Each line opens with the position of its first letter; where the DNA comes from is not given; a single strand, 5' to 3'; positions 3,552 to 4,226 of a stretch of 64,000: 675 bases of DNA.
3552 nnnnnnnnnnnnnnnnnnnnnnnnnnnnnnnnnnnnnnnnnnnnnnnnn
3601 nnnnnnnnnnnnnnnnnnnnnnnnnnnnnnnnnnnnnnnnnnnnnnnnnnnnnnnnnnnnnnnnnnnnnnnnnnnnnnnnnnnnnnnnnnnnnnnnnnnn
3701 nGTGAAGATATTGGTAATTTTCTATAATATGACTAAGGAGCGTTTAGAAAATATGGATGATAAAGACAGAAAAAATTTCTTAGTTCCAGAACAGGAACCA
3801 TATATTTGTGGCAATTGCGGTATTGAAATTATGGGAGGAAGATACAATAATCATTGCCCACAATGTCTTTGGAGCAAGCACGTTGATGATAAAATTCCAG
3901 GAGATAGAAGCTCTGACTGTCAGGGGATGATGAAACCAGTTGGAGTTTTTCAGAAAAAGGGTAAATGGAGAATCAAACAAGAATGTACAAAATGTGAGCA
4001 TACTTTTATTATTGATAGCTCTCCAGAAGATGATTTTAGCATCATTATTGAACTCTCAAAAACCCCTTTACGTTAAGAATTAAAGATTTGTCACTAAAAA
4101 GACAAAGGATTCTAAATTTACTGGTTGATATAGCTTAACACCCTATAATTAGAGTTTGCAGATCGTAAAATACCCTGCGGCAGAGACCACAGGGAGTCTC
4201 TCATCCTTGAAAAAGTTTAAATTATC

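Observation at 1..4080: Triple radical SAM cluster next to an MftE-like creatininase homologue and an RNHCP protein: candidate RiPP or mycofactocin-like maturation system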

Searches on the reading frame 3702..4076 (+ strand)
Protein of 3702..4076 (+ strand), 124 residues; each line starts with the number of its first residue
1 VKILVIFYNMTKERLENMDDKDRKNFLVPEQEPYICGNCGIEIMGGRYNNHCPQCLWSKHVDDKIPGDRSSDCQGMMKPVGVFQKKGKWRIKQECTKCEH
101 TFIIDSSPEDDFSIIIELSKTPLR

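Call 5: search_protein_families(library=pfam, proteins=[window:3702-4076:+], max_evalue=0.01)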
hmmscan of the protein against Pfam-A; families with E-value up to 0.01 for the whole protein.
window:3702-4076:+ (124 aa): 2 families
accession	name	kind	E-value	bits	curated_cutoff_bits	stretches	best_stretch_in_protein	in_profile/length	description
PF12647.12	RNHCP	-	6e-24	84.3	24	1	32-111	2-85/90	RNHCP domain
PF21349.2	RUBY_RBDX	-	0.0077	16.1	26.5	0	34-56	1-23/30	Rubrerythrin, rubredoxin-like domain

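Call 6: search_protein_families(library=ncbifam, proteins=[window:3702-4076:+], max_evalue=0.01)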
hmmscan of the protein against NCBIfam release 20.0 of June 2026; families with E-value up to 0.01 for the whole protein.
window:3702-4076:+ (124 aa): 0 families

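Call 36: search_solved_structures(query=window:3702-4076:+, max_evalue=10, show_alignments=2)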
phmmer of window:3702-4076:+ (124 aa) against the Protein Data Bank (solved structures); distinct sequences matched with E-value up to 10: 2.
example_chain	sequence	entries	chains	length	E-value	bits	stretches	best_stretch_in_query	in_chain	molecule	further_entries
6tbm_O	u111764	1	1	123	0.44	13.6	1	21-58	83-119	SAGA-associated factor 11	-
1ffk_W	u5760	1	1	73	1.4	12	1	33-49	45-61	RIBOSOMAL PROTEIN L37AE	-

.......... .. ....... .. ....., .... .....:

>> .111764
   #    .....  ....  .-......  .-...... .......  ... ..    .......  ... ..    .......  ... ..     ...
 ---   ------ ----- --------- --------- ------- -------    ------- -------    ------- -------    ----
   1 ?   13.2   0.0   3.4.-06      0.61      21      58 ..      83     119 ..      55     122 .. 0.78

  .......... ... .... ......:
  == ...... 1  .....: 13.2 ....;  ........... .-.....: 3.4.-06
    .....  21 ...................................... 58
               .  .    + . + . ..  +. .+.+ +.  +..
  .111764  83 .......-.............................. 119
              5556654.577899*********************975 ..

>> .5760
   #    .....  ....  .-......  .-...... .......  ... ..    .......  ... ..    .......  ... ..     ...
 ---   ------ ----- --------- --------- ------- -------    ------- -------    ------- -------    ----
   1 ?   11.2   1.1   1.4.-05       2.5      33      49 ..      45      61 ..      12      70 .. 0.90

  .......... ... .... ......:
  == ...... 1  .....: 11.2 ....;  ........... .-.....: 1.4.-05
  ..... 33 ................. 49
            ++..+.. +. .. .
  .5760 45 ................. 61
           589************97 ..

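Call 60: find_homologous_proteins(query=window:3729-4076:+, max_evalue=0.001)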
Query window:3729-4076:+ (115 aa): 148 proteins with E <= 0.001 among 148 candidates; the best 120 are listed.
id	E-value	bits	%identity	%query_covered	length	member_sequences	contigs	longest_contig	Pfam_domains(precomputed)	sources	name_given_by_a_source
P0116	1.1e-75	269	99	100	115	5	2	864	PF12647.13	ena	-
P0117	4.0e-48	180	66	93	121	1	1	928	PF12647.13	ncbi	-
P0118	5.0e-48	180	66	93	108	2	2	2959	PF12647.13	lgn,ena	-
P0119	1.4e-46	175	66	91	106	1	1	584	PF12647.13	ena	-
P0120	1.8e-46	175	65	96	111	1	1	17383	PF12647.13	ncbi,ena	-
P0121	8.6e-45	169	65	92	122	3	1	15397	PF12647.13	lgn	-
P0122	1.6e-44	169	62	91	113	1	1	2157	PF12647.13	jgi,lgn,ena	-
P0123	4.4e-44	167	66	89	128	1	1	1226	PF12647.13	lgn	-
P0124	1.2e-43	166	66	89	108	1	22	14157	PF12647.13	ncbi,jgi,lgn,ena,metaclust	metaclust:\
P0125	3.8e-43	164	67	85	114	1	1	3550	PF12647.13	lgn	-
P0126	5.9e-43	164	63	91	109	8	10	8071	PF12647.13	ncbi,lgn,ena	ncbi:MAG: RNHCP domain-containing protein [Patescibacteria group bacterium]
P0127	7.8e-43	163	66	89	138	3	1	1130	PF12647.13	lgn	-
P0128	8.8e-43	163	61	91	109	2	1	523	PF12647.13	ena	-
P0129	9.6e-43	163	58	99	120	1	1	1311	PF12647.13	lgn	-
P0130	1.0e-42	163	61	99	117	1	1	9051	PF12647.13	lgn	-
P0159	1.7e-38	149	61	87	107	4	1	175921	PF12647.13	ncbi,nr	ncbi:RNHCP domain-containing protein [Candidatus Collierbacteria bacterium]|nr:RNHCP domain-containi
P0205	8.0e-22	95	49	77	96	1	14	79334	PF12647.13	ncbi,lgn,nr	ncbi:MAG: RNHCP domain-containing protein [Candidatus Paceibacter sp.]|nr:RNHCP domain-containing pr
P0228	7.4e-19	86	46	78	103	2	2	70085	PF08209.18,PF12647.13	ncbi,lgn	-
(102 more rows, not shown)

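Call 61: find_encoding_contigs(protein=P0159, flank=6000, max_places=1)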
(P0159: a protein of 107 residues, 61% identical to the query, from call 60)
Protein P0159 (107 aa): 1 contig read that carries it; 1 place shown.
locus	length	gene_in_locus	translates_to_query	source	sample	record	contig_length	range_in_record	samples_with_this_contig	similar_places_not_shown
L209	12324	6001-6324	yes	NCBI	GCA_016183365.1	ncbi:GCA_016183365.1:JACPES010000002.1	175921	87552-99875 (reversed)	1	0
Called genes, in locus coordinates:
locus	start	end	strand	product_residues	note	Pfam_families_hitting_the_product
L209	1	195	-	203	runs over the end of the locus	PF21176:RecR_HhH, PF02132:RecR_ZnF, PF01751:Toprim, PF13662:Toprim_4, PF21175:RecR_C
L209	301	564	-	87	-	PF02575:YbaB_DNA_bd (weak)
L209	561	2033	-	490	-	PF00004:AAA, PF13173:AAA_14 (weak), PF13401:AAA_22 (faint), PF13604:AAA_30 (faint), PF13177:DNA_pol3_delta2, PF20964:DnaX_C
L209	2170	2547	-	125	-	PF02130:YbeY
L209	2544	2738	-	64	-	PF01165:Ribosomal_S21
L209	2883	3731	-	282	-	PF09828:ChrB_C (faint)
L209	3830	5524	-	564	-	PF00587:tRNA-synt_2b, PF04073:tRNA_edit, PF03129:HGTP_anticodon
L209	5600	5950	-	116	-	-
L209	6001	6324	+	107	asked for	PF12647:RNHCP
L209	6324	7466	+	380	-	PF08323:Glyco_transf_5 (faint), PF20706:GT4-conflict, PF13439:Glyco_transf_4, PF13579:Glyco_trans_4_4, PF00534:Glycos_transf_1, PF13692:Glyco_trans_1_4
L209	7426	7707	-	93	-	-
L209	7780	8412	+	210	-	PF24392:Parb-CE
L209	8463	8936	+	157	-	PF00293:NUDIX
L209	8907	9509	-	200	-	PF14667:Polysacc_synt_C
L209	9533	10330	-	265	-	PF00106:adh_short, PF08659:KR, PF13561:adh_short_C2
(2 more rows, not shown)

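Call 62: find_encoding_contigs(protein=P0205, flank=6000, max_places=1)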
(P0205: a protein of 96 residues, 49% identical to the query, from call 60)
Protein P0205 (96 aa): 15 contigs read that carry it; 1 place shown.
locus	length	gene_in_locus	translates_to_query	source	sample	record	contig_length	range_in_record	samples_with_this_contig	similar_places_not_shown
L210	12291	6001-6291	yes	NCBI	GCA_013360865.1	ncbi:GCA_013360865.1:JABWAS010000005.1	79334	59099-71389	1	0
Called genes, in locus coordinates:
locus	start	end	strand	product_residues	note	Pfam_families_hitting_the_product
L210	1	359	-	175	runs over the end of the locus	PF05198:IF3_N, PF00707:IF3_C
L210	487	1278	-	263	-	PF01509:TruB_N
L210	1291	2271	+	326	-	PF01018:GTP1_OBG, PF03193:RsgA_GTPase (faint), PF01926:MMR_HSR1, PF02421:FeoB_N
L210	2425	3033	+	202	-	-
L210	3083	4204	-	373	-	PF01207:Dus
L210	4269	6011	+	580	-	PF00664:ABC_membrane, PF00005:ABC_tran, PF02463:SMC_N (weak)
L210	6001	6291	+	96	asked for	PF12647:RNHCP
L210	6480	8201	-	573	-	PF00239:Resolvase, PF07508:Recombinase (faint)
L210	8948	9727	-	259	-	-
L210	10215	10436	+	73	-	PF14373:Imm_superinfect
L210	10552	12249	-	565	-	PF04326:SLFN_AlbA_2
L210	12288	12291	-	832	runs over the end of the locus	PF12161:HsdM_N (faint), PF02384:N6_Mtase, PF07669:Eco57I (weak), PF01170:UPF0020, PF01420:Methylase_S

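Call 63: find_encoding_contigs(protein=P0228, flank=6000, max_places=1)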
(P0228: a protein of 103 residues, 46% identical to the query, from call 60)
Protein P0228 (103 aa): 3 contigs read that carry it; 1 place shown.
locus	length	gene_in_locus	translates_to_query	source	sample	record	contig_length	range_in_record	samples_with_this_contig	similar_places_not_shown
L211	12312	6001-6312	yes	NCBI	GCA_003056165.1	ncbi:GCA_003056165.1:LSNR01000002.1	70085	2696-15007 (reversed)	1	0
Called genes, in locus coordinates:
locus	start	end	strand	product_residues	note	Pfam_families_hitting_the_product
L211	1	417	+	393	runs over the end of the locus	PF07690:MFS_1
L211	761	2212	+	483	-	PF00005:ABC_tran, PF02367:TsaE (faint), PF02463:SMC_N (faint), PF03193:RsgA_GTPase (faint), PF13191:AAA_16 (faint), PF13555:AAA_29 (faint), PF20720:nSTAND3 (faint), PF00005:ABC_tran, +3 more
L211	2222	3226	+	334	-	PF21016:RlmN_N (faint), PF04055:Radical_SAM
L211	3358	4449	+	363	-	PF13439:Glyco_transf_4, PF00534:Glycos_transf_1, PF13692:Glyco_trans_1_4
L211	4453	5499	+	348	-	PF00953:Glycos_transf_4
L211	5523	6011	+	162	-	PF02643:DUF192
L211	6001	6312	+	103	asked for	PF08209:Sgf11 (weak), PF12647:RNHCP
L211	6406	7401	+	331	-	PF25973:BSH_CzcB (faint), PF26002:Beta-barrel_AprE (weak)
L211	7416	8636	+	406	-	PF02687:FtsX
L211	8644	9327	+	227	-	PF13481:AAA_25 (faint), PF02463:SMC_N (faint), PF00005:ABC_tran, PF13175:AAA_15 (faint), PF13304:AAA_21 (faint)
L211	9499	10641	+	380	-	PF01073:3Beta_HSD, PF01370:Epimerase, PF07993:NAD_binding_4, PF16363:GDP_Man_Dehyd (weak)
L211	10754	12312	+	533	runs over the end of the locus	PF16927:HisKA_7TM, PF00512:HisKA, PF02518:HATPase_c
